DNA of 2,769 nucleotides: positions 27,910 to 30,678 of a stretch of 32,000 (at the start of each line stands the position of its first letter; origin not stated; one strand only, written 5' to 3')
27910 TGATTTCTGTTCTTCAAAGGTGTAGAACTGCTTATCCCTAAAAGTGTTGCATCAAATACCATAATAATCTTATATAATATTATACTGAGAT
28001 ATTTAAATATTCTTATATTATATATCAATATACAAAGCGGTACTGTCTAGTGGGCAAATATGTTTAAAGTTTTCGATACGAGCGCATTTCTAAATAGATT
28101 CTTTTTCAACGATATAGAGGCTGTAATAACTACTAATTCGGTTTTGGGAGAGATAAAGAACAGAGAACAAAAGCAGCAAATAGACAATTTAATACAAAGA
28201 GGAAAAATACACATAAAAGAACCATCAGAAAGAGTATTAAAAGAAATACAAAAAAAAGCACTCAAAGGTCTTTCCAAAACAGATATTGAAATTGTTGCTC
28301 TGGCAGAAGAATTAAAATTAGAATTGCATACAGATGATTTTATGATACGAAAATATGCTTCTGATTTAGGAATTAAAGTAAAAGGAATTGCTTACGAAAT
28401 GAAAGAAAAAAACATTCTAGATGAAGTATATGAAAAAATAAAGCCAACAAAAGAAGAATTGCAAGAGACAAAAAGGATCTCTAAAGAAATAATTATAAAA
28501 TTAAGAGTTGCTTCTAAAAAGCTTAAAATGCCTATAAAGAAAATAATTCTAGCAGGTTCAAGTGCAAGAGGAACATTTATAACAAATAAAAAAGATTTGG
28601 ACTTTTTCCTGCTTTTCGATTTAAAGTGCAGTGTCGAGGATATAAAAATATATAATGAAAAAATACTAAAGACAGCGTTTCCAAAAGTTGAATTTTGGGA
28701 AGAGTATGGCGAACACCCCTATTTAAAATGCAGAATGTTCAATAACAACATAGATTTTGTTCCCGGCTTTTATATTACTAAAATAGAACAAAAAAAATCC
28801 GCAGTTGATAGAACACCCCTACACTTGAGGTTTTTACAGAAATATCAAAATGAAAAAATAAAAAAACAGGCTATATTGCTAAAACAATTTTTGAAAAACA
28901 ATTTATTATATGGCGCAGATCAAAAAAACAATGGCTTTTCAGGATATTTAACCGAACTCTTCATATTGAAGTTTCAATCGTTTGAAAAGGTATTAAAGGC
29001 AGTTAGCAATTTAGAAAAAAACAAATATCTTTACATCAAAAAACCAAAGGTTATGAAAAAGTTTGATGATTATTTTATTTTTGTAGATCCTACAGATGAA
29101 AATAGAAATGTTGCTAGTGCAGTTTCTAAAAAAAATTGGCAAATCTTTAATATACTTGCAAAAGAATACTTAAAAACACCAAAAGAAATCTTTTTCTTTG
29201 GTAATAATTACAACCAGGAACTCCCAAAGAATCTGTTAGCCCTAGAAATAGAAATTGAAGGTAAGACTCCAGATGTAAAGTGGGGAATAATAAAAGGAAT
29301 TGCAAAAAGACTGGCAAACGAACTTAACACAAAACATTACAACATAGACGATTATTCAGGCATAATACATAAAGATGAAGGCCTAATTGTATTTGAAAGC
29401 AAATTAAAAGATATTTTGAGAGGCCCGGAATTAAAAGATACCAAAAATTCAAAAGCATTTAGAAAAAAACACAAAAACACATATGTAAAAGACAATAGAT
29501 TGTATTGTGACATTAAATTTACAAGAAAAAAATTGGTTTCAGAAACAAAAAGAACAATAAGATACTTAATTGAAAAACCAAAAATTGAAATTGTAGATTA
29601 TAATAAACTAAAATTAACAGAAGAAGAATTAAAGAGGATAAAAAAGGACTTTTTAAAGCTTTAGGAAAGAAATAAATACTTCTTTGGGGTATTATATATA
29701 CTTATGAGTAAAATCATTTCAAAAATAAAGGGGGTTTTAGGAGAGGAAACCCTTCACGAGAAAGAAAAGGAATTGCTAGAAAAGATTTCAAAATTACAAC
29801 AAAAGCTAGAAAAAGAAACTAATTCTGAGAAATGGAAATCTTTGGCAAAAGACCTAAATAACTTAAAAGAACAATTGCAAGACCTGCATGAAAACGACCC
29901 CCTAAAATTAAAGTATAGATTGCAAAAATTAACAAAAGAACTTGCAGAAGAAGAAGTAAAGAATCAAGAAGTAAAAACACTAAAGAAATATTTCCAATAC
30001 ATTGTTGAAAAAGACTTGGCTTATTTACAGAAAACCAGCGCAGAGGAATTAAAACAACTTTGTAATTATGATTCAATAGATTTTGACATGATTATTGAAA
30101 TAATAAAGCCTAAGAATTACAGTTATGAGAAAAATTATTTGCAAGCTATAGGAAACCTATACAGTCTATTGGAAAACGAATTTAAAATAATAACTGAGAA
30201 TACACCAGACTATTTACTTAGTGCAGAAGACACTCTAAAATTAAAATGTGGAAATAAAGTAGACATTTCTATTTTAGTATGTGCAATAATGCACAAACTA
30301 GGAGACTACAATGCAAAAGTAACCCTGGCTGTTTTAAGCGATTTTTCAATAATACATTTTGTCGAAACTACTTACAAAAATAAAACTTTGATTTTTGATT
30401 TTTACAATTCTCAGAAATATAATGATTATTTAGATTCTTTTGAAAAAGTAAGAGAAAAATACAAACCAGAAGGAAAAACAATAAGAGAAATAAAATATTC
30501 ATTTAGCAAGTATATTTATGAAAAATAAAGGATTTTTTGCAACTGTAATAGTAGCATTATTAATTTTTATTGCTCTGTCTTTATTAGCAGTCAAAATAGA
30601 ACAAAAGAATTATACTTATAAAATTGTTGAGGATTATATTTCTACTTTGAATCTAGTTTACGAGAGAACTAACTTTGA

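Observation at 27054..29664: tRNA 3'-end maturation locus: RNase Z divergently paired with a PIN(Nob1-like)::CCA-adding enzyme fusion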

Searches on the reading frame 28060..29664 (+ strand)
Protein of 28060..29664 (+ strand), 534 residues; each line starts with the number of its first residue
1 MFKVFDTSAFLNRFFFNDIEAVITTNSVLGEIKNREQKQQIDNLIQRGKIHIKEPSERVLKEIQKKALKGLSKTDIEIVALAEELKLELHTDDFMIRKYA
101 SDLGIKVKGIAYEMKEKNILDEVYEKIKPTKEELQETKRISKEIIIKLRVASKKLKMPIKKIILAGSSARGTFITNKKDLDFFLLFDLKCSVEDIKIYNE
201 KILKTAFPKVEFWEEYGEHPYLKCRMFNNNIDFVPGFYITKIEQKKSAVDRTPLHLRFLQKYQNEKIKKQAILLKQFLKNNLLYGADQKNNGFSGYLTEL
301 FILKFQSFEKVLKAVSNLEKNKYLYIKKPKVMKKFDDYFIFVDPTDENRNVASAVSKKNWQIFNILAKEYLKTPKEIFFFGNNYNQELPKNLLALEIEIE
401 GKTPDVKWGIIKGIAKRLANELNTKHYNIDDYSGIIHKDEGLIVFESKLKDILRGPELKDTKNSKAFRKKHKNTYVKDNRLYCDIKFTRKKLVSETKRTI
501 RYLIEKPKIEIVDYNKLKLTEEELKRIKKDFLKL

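Call 4: search_protein_families(library=pfam, proteins=[window:28060-29664:+], max_evalue=1)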
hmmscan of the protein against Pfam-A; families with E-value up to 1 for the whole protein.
window:28060-29664:+ (534 aa): 9 families
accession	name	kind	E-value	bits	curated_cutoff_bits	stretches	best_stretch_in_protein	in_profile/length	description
PF09249.16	tRNA_NucTransf2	-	5.1e-33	114.1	27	1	272-380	4-113/113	tRNA nucleotidyltransferase, second domain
PF17146.10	PIN_6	-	2.3e-12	47.6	27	1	4-85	2-87/87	PIN domain of ribonuclease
PF01909.29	NTP_transf_2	-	2.6e-05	25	21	1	154-255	11-93/93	Nucleotidyltransferase domain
PF18144.7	SMODS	-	9.3e-05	23.1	26.5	1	114-189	1-76/164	Second Messenger Oligonucleotide or Dinucleotide Synthetase domain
PF08745.17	PIN_5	-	0.00031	20.7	27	1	72-107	155-190/205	PINc domain ribonuclease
PF22600.2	MTPAP-like_central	-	0.0019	18.7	27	1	120-192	5-71/139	Poly(A) RNA polymerase, mitochondrial-like, central palm domain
PF21133.2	CAA_C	-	0.023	14.8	22.2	1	415-486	28-106/144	CCA-adding enzyme, C-terminal domain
PF20698.3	PIN-TPR-GreABC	-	0.14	12.9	27.8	1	36-100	74-136/138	PIN domain associated with the TPR-GreAB-C-PIN system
PF17755.6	UvrA_DNA-bind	-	0.15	12.8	23.2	0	34-78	26-70/110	UvrA DNA-binding domain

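Call 5: search_protein_families(library=ncbifam, proteins=[window:28060-29664:+], max_evalue=1)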
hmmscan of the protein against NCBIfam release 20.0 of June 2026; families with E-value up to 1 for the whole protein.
window:28060-29664:+ (534 aa): 9 families
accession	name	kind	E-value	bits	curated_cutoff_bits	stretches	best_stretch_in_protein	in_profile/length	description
TIGR03671.1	cca_archaeal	equivalog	6.7e-88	295.2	281.3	1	120-492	2-392/410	CCA tRNA nucleotidyltransferase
NF009146.0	PRK12496.1-3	equivalog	1.2e-16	60.8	268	1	4-112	4-113/162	hypothetical protein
NF009147.0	PRK12496.1-4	equivalog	8.4e-15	54.7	311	1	3-120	7-126/170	hypothetical protein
NF009148.0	PRK12496.1-5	equivalog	1.6e-11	44.3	243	1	2-118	2-121/163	hypothetical protein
NF009144.0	PRK12496.1-1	equivalog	5.4e-11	42.8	297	1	1-119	1-121/176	hypothetical protein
NF009145.0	PRK12496.1-2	equivalog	3.1e-10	40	223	1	1-111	3-122/167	hypothetical protein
TIGR03875.1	RNA_lig_partner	hypoth_equivalog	0.00042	19.8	95.3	1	72-107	157-192/206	RNA ligase partner protein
NF003345.0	PRK04358.1-6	equivalog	0.0023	17.4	260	1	72-107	163-198/219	hypothetical protein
NF003344.0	PRK04358.1-5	equivalog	0.0043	16.4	241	1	70-107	137-176/194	hypothetical protein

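Call 6: find_homologous_proteins(query=window:28060-29664:+, max_evalue=0.00001)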
Query window:28060-29664:+ (534 aa): 136 proteins with E <= 0.00001 among 8000 candidates; the best 120 are listed.
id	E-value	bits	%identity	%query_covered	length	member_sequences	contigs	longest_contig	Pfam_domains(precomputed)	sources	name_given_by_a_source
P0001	0.0e+0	1147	99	100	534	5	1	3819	PF17146.11,PF09249.17,PF11848.14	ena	-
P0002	1.3e-219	748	66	100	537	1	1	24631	PF17146.11,PF09249.17,PF11848.14,PF01909.30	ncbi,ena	-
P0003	2.8e-218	744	65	100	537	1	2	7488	PF17146.11,PF09249.17,PF11848.14,PF01909.30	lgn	-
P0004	2.4e-216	738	64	100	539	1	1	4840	PF17146.11,PF09249.17,PF18144.8,PF11848.14,PF01909.30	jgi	jgi:tRNA nucleotidyltransferase (CCA-adding enzyme)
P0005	2.1e-215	734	64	100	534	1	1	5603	PF17146.11,PF09249.17,PF11848.14,PF01909.30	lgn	-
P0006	3.4e-215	734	66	100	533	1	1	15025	PF17146.11,PF09249.17,PF11848.14,PF01909.30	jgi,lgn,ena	-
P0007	5.1e-213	727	65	100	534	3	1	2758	PF17146.11,PF09249.17,PF11848.14,PF01909.30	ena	-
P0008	7.4e-205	700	63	100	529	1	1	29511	PF17146.11,PF09249.17,PF18144.8,PF11848.14,PF01909.30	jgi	-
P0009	1.0e-192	660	61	99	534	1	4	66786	PF17146.11,PF09249.17,PF11848.14,PF01909.30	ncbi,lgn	-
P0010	7.3e-177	607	58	100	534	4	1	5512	PF17146.11,PF09249.17,PF18144.8,PF11848.14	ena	-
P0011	3.3e-174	599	56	99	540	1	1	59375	PF17146.11,PF09249.17,PF11848.14,PF01909.30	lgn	-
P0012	2.7e-171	589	54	99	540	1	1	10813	PF17146.11,PF09249.17,PF11848.14,PF01909.30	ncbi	-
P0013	3.8e-171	588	56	100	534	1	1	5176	PF17146.11,PF09249.17,PF11848.14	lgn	-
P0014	4.0e-171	588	56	100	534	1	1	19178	PF17146.11,PF09249.17,PF18144.8,PF11848.14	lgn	-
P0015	1.7e-169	583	55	99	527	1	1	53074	PF17146.11,PF09249.17,PF18144.8,PF11848.14,PF01909.30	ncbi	-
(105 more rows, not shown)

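Call 10: find_related_loci(query=A1, collection=genome_contigs, flank=10000)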
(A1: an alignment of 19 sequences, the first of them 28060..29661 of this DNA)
Query A1 (534 aa) in genome_contigs; peptide patterns used: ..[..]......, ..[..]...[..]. (x = any residue, [..] = any of these).
82 stretches matched a pattern; 45 encode a relative of the query (tblastn E <= 1e-3); 45 distinct loci.
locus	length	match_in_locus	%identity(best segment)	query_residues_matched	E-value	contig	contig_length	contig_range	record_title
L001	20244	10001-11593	66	1-532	0e+0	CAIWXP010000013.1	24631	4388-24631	MAG: Candidatus Diapherotrites archaeon isolate AlinenLipids_bin-4341 genome assembly, contig: bin-4341:013_195, whole g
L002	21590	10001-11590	61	4-534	0e+0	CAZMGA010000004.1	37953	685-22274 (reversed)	MAG TPA_asm: uncultured archaeon isolate SRP192927_co2_903 genome assembly, contig: NODE_1278_length_37953_cov_10.453823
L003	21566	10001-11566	55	3-532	2e-178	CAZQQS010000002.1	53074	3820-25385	MAG TPA_asm: uncultured archaeon isolate SRP263991_co7_840 genome assembly, contig: NODE_601_length_53074_cov_9.147230,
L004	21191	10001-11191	34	120-517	6e-56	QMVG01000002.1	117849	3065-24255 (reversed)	MAG: Candidatus Micrarchaeota archaeon isolate B47_G15 B47_Guay15_scaffold_00002, whole genome shotgun sequence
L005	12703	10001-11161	34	119-498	1e-54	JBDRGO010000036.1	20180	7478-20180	MAG: Candidatus Iainarchaeum archaeon isolate MEGAHIT-group-1.438 k141_3002586, whole genome shotgun sequence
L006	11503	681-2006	31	117-533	1e-49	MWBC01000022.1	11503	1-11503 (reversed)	MAG: archaeon ADurb.Bin336 isolate ADurb.Bin336 BWY55_contig000022, whole genome shotgun sequence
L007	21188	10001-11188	33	114-506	1e-49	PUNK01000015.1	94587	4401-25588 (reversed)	MAG: Thermoplasmata archaeon isolate B1Sed10_191R1 B1-Sed10-C60, whole genome shotgun sequence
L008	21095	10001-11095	33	125-483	7e-48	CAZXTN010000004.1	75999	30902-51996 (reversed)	MAG TPA_asm: Candidatus Micrarchaeota archaeon isolate SRP141559_co1_226 genome assembly, contig: NODE_67_length_75999_c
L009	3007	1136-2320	33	114-485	2e-47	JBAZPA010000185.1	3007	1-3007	MAG: archaeon isolate SO_2017_SWC_19 scaffold_26740_c1_LP-4_2017, whole genome shotgun sequence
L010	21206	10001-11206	33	115-492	7e-46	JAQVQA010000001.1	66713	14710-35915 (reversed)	MAG: Candidatus ainarchaeum sp. isolate STF1_216 NODE_742_length_66713_cov_21.641726_Sandtown_F1, whole genome shotgun s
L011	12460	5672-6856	32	119-486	5e-45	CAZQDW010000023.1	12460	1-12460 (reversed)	MAG TPA_asm: uncultured Candidatus Bathyarchaeia archaeon isolate SRP231805_co3_288 genome assembly, contig: NODE_3758_l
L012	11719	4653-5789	32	122-481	8e-45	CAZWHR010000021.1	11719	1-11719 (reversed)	MAG TPA_asm: uncultured archaeon isolate SRP185896_co1_345 genome assembly, contig: NODE_4009_length_11719_cov_5.255573,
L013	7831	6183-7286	31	120-484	1e-44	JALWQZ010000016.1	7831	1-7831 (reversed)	MAG: Candidatus Micrarchaeota archaeon isolate M2_metabat1_scaf2bin.114 M2_NODE_14851_length_7831_cov_3.413941, whole ge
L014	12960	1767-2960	33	121-527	9e-44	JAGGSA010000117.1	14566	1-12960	MAG: Methanomicrobia archaeon isolate AUK010 PB_MANV_010_c_000000000202, whole genome shotgun sequence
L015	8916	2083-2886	35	109-384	2e-42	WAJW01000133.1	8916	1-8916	MAG: Archaeoglobaceae archaeon isolate S009_4_esom k151_28444, whole genome shotgun sequence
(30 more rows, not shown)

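Call 25: predict_structure(alignment_id=A3)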
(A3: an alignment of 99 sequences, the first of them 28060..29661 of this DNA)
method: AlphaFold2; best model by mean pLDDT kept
length: 534 residues; sequences in the alignment: 99
mean_pLDDT: 94.3   pTM: 0.81
mean pLDDT of the five models: 94.3, 94.3, 94.2, 93.8, 93.2
residues with pLDDT >= 90: 477; 70-90: 44; 50-70: 10; < 50: 3
segments of 3 or more residues with pLDDT < 50: 113-115
pLDDT, mean of each block of 10 residues (from residue 1): 90 70 95 88 93 98 95 97 97 93 93 66 97 97 98 98 97 94 98 96 98 84 96 97 95 97 97 98 97 98 98 91 92 93 96 96 97 97 93 95 92 98 95 97 96 96 97 96 95 96 93 96 97 94
secondary structure, 60 per line:
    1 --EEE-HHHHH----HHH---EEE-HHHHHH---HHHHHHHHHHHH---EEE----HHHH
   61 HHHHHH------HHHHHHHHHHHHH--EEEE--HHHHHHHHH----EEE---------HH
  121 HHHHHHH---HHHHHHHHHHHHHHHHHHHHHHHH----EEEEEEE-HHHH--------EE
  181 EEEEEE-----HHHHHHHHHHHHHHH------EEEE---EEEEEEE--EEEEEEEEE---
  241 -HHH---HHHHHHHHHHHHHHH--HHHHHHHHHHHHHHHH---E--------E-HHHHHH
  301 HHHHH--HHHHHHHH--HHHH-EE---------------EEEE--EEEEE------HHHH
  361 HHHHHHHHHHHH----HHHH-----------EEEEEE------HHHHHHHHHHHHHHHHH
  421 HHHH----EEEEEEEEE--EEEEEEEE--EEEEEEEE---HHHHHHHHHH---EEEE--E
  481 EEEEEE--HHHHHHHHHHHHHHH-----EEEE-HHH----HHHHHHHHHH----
elements in order: E3-5 H7-11 E22-24 H26-31 H35-46 E50-52 H57-66 H73-85 E88-91 H94-102 E107-109 H119-127 H131-154 E159-165 H167-170 E179-186 H192-206 E213-216 E220-226 E229-237 H248-262 H265-280 H295-305 H308-315 H318-321 E340-343 E346-350 H357-372 H377-380 E392-397 H404-424 E429-437 E440-447 E450-457 H461-470 E474-477 E480-486 H489-503 E509-512 H521-530

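Call 31: fold_search(model_id=the predicted structure, library=pdb)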
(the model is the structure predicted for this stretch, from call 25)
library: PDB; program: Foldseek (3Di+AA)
matches with E <= 10: 1435; with E <= 0.001: 165
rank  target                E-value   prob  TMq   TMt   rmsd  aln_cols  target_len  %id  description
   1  2dvi_A                5.7e-30  1.00  0.57  0.70   5.6       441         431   24  Complex structure of CCA-adding enzyme, mini-DCC and CTP (released 2006-11-14)
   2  2zh7_A                9.4e-30  1.00  0.60  0.72   4.9       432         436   25  Complex structure of AFCCA with tRNAminiDG (released 2008-08-05)
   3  4x4o_C                1.6e-29  1.00  0.59  0.70   5.1       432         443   25  Crystal structure of the A.fulgidus CCA-adding enzyme in complex with a G70A arginyl-tRNA minihelix and CTP (released 2015-02-11)
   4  1uet                  1.7e-29  1.00  0.56  0.68   5.3       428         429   24  Divergent evolutions of trinucleotide polymerization revealed by an archaeal CCA-adding enzyme structure (released 2003-12-02)
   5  3ovs_A                1.9e-29  1.00  0.60  0.71   5.6       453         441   24  How the CCA-adding Enzyme Selects Adenine over Cytosine in Position 76 of tRNA (released 2010-12-01)
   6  3ova_A                2.1e-29  1.00  0.58  0.70   5.5       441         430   24  How the CCA-adding Enzyme Selects Adenine over Cytosine in Position 76 of tRNA (released 2010-12-01)
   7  1r89                  4.4e-29  1.00  0.58  0.69   5.4       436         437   25  Crystal Structures of an Archaeal Class I CCA-Adding Enzyme and Its Nucleotide Complexes (released 2003-12-16)
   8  1ueu                  7.2e-29  1.00  0.57  0.69   5.3       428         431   25  Divergent evolutions of trinucleotide polymerization revealed by an archaeal CCA-adding enzyme structure (released 2003-12-02)
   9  3ovb_A                1.1e-28  1.00  0.60  0.71   5.1       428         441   25  How the CCA-adding Enzyme Selects Adenine over Cytosine in Position 76 of tRNA (released 2010-12-01)
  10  4x4u_A                5.2e-28  1.00  0.54  0.65   5.7       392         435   26  Crystal structure of the A.fulgidus CCA-adding enzyme in complex with a human MenBeta minihelix ending in CCACC (released 2015-02-11)
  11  4x4p_C                1.1e-26  1.00  0.59  0.70   5.2       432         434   25  Crystal structure of the A.fulgidus CCA-adding enzyme in complex with a G70A arginyl-tRNA minihelix ending in CCAC (released 2015-02-11)
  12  4x4p_G                1.1e-26  1.00  0.58  0.70   5.2       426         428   25  Crystal structure of the A.fulgidus CCA-adding enzyme in complex with a G70A arginyl-tRNA minihelix ending in CCAC (released 2015-02-11)
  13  3ouy_A                1.6e-26  1.00  0.58  0.69   5.3       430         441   26  How the CCA-adding Enzyme Selects Adenine Over Cytosine at Position 76 of tRNA (released 2010-12-01)
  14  4x4p_E                2.2e-25  1.00  0.57  0.69   5.5       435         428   24  Crystal structure of the A.fulgidus CCA-adding enzyme in complex with a G70A arginyl-tRNA minihelix ending in CCAC (released 2015-02-11)
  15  1q78                  5.8e-12  1.00  0.46  0.51  11.7       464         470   14  Crystal structure of poly(A) polymerase in complex with 3'-dATP and magnesium chloride (released 2004-09-07)
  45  2lcq_MODEL_1_A        3.2e-08  1.00  0.19  0.60   3.1       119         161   37  Solution structure of the endonuclease Nob1 from P.horikoshii (released 2011-12-14)
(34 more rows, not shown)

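Call 42: list_cluster_members(proteins=[P0002, P0009, P0012, P0015, P0122, P0123, P0127, P0128, P0126, P0134])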
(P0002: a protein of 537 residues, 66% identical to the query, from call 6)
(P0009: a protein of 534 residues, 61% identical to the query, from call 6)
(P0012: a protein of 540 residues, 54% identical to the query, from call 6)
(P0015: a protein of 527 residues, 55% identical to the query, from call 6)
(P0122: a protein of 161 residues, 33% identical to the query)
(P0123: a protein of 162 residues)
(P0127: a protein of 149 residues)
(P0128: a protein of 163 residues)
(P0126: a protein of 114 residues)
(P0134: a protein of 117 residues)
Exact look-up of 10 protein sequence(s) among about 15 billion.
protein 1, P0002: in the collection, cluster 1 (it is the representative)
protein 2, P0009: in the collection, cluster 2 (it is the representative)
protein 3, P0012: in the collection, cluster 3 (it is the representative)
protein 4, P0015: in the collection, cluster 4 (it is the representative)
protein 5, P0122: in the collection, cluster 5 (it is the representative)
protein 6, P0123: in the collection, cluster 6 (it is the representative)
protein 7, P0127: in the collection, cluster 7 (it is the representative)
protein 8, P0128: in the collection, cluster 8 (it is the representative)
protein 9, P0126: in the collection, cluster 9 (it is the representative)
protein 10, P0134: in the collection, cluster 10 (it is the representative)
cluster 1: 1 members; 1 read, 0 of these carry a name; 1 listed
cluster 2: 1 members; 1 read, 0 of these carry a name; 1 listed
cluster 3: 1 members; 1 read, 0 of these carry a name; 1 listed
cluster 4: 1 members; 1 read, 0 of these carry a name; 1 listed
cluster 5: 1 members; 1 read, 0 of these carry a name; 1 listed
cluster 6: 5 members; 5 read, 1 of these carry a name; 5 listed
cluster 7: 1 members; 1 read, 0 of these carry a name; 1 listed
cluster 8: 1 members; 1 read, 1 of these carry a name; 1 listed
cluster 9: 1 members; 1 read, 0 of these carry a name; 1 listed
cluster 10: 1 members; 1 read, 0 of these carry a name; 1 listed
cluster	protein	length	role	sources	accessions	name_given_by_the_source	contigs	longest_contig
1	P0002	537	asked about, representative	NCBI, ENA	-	-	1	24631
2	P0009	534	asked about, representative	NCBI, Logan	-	-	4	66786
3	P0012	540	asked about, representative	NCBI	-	-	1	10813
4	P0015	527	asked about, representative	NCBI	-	-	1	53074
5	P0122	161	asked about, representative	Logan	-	-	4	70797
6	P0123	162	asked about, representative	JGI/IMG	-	-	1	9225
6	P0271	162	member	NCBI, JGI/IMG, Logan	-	UPF0271 protein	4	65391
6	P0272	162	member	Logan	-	-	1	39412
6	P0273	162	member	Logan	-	-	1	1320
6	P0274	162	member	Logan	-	-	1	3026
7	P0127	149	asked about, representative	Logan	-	-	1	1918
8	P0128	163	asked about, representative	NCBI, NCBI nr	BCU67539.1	hypothetical protein HS7_09760 [Sulfolobales archaeon HS-7]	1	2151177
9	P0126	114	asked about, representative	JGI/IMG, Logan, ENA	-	-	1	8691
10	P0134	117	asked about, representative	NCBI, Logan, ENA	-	-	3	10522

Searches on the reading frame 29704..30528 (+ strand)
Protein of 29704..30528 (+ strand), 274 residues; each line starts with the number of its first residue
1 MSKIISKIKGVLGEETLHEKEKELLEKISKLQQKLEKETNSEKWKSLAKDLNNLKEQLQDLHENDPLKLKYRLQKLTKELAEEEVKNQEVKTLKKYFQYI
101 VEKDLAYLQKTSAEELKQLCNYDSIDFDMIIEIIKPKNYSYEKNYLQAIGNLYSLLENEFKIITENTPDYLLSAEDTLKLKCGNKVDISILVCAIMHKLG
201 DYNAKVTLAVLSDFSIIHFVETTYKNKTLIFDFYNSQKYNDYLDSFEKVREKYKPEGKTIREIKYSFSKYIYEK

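Call 4: search_protein_families(library=pfam, proteins=[window:29704-30528:+], max_evalue=1)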
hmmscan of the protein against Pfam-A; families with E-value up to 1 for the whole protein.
window:29704-30528:+ (274 aa): 10 families
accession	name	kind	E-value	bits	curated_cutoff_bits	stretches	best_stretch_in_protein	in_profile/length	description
PF04011.17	LemA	-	0.0026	18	26.2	1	18-103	27-110/149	LemA family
PF15341.11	SLX9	-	0.014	16.3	27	1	18-95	11-78/127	Ribosome biogenesis protein SLX9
PF01841.26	Transglut_core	-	0.029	15.1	23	1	144-200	13-69/108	Transglutaminase-like superfamily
PF11663.14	Toxin_YhaV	-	0.04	14.4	35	1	14-96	4-80/138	Toxin with endonuclease activity, of toxin-antitoxin system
PF13099.11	DUF3944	-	0.087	13.2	24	1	99-122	1-24/35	Domain of unknown function (DUF3944)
PF15952.10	ESM4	-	0.18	12.7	27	1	19-98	28-102/173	Enhancer of split M4 family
PF05549.16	Allexi_40kDa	-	0.29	11.1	26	0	22-64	91-133/271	Allexivirus 40kDa protein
PF25472.1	DUF7902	-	0.6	10.8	26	1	17-66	6-55/85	Domain of unknown function (DUF7902)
PF02601.20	Exonuc_VII_L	-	0.77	9.6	35.9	1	23-106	144-253/315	Exonuclease VII, large subunit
PF05531.17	NPV_P10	-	0.78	10.7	29.8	0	22-63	14-56/75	Nucleopolyhedrovirus P10 protein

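Call 5: search_protein_families(library=ncbifam, proteins=[window:29704-30528:+], max_evalue=1)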
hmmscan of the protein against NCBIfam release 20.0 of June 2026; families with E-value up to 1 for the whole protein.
window:29704-30528:+ (274 aa): 2 families
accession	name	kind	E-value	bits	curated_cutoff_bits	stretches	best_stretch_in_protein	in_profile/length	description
NF001399.0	PRK00283.1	subfamily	0.098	11.9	279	1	35-110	18-97/300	tyrosine recombinase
NF050013.1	HpsJ_like_A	equivalog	0.53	9.9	140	1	17-92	109-180/217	HpsJ-like protein, cyanoexosortase A-associated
